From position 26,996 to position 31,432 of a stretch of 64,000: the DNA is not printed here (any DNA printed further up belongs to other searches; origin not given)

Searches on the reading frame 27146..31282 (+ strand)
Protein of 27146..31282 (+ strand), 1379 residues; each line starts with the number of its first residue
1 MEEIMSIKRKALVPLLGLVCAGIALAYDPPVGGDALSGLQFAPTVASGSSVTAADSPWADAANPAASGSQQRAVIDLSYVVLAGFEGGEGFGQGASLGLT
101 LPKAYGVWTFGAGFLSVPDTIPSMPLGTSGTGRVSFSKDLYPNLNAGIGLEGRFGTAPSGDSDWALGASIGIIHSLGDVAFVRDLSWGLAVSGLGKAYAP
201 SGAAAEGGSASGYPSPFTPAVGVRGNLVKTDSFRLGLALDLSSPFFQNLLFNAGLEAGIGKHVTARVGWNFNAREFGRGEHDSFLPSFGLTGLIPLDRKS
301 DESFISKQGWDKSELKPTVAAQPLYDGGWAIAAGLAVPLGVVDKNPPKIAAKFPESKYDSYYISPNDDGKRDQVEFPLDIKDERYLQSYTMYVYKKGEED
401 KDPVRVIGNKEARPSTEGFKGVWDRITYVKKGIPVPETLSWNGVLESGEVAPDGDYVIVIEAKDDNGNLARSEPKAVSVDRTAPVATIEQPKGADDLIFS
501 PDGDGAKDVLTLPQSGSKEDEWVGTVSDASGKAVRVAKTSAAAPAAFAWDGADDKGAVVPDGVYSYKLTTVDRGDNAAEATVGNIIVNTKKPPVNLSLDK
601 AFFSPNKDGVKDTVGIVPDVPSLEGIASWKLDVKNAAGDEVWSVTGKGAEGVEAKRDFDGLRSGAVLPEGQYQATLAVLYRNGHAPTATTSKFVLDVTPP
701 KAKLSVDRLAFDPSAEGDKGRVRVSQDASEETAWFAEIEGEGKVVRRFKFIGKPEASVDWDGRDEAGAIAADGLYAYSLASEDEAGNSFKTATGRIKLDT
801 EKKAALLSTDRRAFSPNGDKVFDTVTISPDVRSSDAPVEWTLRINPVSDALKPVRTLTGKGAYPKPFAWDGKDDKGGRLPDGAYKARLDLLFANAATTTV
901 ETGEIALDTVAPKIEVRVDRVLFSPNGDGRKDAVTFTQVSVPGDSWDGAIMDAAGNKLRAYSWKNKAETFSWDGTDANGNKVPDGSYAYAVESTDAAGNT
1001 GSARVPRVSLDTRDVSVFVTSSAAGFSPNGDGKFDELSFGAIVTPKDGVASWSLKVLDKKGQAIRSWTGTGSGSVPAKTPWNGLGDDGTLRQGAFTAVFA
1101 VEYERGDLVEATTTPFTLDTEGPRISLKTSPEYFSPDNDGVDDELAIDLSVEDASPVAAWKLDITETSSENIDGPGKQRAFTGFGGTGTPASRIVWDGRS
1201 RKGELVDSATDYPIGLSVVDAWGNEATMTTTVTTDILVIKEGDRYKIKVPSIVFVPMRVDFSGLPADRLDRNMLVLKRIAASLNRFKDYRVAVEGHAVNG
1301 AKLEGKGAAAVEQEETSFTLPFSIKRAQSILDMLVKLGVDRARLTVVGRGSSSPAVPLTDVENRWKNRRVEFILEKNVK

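Call 15: search_protein_families(library=pfam, proteins=[window:27146-31282:+], max_evalue=0.01)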
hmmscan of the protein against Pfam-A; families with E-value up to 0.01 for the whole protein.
window:27146-31282:+ (1379 aa): 7 families
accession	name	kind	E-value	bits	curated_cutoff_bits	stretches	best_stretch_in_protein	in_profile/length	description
PF13860.13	FlgD_ig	-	7.4e-38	128.8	27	4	949-996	28-78/79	FlgD Ig-like domain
PF13585.12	CHU_C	-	3.2e-32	111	27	3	922-996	6-75/86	CHU_C Type IX secretion signal domain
PF00691.25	OmpA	-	6.4e-08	33.3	27.2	1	1275-1367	16-97/98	OmpA family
PF19077.6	Big_13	-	9.2e-08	32.9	27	0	968-1012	60-102/102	Bacterial Ig-like domain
PF13750.12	Big_3_3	-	1.6e-06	28.3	27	0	451-492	12-55/157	Bacterial Ig-like domain (group 3)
PF10029.15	DUF2271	-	0.0012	19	27.3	0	969-1006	78-115/136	Predicted periplasmic protein (DUF2271)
PF15418.12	DUF4625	-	0.0099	16.6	27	0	373-471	36-123/131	Domain of unknown function (DUF4625)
